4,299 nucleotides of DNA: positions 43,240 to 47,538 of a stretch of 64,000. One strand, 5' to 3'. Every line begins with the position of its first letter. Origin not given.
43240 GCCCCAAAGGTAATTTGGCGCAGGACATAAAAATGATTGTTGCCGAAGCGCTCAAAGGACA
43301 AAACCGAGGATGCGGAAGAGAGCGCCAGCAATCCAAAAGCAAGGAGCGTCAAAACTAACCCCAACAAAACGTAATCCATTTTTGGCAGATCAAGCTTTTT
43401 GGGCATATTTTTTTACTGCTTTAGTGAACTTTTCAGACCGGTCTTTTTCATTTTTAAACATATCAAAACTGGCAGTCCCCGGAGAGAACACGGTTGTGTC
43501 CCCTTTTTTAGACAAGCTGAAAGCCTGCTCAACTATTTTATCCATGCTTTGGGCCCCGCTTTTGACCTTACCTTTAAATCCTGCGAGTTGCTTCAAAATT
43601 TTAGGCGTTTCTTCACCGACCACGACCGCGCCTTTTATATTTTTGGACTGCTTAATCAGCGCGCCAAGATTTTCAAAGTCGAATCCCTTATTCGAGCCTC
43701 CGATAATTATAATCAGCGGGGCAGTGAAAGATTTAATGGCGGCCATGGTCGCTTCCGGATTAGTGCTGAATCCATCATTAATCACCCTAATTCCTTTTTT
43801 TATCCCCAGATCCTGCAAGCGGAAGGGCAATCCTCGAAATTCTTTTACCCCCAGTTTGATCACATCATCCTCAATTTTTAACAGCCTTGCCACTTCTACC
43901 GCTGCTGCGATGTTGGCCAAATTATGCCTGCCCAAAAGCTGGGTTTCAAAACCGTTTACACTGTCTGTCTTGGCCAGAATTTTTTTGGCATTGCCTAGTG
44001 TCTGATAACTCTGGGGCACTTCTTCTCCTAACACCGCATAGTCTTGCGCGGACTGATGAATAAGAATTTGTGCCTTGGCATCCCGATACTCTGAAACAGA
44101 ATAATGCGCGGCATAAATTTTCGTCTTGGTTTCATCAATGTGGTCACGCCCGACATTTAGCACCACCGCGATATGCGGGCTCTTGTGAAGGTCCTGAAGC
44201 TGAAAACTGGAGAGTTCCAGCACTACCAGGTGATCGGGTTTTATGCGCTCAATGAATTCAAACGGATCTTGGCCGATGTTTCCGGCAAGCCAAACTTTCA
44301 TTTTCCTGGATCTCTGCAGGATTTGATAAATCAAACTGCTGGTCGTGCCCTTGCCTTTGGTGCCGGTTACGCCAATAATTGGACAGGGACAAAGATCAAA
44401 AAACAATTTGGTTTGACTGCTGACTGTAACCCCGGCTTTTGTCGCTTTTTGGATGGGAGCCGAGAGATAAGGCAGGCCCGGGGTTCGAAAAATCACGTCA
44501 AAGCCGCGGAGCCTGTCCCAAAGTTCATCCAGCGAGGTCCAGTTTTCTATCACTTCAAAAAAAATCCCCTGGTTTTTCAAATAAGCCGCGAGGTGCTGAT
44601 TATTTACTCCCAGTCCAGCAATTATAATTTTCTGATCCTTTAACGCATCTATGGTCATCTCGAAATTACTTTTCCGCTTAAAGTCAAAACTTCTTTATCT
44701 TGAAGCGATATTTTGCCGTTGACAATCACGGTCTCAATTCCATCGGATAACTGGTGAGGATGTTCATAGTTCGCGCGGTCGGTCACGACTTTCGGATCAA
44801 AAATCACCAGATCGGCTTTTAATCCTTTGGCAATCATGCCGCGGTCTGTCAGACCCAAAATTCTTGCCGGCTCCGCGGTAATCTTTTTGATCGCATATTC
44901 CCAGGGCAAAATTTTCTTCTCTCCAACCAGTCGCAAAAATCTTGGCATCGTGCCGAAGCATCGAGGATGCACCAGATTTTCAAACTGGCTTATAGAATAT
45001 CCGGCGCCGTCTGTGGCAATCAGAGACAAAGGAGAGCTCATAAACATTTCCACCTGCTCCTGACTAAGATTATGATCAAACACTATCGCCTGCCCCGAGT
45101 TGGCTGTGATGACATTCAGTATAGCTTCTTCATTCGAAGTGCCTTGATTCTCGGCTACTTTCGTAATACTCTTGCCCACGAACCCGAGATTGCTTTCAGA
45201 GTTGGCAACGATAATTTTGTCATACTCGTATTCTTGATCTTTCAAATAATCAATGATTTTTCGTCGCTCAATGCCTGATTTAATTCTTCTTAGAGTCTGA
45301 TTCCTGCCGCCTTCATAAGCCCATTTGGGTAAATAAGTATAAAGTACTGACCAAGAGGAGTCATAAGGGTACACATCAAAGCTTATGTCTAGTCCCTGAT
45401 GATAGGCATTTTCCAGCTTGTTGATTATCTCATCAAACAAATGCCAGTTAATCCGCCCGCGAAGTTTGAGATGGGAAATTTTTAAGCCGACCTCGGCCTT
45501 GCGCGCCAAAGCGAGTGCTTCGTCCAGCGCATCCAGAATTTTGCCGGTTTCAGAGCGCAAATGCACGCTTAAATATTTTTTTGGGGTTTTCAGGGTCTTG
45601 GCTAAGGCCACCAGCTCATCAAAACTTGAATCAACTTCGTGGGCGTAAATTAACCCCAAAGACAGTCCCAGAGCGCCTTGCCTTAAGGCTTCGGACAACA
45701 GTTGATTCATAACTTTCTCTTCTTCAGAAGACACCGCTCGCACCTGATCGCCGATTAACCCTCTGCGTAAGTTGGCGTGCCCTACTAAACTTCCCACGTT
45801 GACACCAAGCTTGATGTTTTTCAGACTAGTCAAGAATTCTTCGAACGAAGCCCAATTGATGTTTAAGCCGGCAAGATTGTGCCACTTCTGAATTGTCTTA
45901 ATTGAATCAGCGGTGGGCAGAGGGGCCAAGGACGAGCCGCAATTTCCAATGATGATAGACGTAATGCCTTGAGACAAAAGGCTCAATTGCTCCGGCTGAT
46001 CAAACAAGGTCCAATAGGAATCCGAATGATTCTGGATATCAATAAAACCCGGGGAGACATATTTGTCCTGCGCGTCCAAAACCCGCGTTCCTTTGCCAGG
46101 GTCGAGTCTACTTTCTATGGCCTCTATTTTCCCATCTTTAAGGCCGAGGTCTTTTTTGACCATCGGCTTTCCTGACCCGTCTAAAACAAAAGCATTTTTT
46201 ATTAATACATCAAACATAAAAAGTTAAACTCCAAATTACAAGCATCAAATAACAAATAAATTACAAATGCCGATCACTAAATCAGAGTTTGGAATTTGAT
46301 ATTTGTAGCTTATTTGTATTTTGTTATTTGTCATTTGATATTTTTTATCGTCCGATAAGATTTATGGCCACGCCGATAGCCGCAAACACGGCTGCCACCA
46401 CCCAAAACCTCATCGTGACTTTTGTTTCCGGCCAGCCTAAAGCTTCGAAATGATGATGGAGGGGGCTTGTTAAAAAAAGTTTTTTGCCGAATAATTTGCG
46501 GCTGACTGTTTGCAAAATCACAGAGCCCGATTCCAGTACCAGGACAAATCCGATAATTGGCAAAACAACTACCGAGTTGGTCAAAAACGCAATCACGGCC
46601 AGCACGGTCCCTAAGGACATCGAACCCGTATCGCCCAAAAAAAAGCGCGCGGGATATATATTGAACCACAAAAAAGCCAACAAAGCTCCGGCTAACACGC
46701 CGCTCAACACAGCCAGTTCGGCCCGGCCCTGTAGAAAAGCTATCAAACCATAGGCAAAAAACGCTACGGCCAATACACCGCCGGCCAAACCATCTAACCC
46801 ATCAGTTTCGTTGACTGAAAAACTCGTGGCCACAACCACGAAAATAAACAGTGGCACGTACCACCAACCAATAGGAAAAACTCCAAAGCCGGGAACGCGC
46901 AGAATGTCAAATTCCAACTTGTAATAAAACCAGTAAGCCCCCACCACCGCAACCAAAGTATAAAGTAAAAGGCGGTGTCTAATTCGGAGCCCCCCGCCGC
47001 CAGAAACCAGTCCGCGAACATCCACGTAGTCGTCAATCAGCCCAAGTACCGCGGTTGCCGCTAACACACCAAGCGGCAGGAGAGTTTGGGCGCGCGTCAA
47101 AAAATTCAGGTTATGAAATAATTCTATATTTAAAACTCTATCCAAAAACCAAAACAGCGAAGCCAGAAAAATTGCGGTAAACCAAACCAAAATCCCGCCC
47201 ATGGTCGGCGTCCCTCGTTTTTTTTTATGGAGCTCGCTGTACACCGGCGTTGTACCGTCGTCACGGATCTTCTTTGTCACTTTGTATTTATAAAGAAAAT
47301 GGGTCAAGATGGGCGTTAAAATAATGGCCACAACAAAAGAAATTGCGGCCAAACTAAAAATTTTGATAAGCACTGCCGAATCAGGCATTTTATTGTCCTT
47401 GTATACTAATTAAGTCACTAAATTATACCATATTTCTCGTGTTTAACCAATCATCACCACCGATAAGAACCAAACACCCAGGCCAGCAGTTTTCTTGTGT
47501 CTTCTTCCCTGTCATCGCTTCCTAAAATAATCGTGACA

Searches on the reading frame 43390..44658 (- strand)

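Call 53: search_protein_families(library=pfam, proteins=[window:43390-44658:-], max_evalue=0.00001)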
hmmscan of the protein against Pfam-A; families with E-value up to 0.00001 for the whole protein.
window:43390-44658:- (422 aa): 2 families
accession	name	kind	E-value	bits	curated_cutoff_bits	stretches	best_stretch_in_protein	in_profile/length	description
PF08245.18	Mur_ligase_M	-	9.4e-18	65.3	24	1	97-221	1-132/200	Mur ligase middle domain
PF02875.26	Mur_ligase_C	-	2.5e-09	38.5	28.4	1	280-392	2-124/127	Mur ligase, glutamate ligase domain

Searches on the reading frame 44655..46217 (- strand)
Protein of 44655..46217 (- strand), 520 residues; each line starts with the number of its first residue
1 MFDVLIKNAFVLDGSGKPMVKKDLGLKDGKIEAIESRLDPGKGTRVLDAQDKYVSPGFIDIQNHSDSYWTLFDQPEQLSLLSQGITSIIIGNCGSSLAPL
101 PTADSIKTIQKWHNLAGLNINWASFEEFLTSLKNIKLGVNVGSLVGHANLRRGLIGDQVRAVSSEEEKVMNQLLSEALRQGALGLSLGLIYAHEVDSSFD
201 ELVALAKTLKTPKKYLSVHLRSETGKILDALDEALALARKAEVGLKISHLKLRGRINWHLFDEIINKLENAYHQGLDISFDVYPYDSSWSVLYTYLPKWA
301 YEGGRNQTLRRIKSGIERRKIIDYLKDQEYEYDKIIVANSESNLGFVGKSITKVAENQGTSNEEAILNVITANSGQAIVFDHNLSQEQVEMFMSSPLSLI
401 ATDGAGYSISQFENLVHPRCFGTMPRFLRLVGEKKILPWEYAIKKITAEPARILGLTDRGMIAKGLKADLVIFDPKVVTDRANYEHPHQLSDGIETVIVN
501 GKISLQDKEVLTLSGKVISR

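Call 53: search_protein_families(library=pfam, proteins=[window:44655-46217:-], max_evalue=0.00001)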
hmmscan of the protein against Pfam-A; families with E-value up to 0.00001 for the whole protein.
window:44655-46217:- (520 aa): 2 families
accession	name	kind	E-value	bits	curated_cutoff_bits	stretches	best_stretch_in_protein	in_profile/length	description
PF07969.17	Amidohydro_3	-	3.8e-23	83.1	29.7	2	429-503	399-470/472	Amidohydrolase family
PF01979.26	Amidohydro_1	-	1.1e-10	41.7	25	1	399-503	246-344/345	Amidohydrolase family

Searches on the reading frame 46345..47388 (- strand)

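Call 53: search_protein_families(library=pfam, proteins=[window:46345-47388:-], max_evalue=0.00001)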
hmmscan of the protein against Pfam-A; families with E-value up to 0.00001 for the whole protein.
window:46345-47388:- (347 aa): 1 family
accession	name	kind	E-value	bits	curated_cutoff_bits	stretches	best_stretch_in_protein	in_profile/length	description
PF00953.26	Glycos_transf_4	-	1.4e-33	116.5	27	1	106-269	5-158/160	Glycosyl transferase family 4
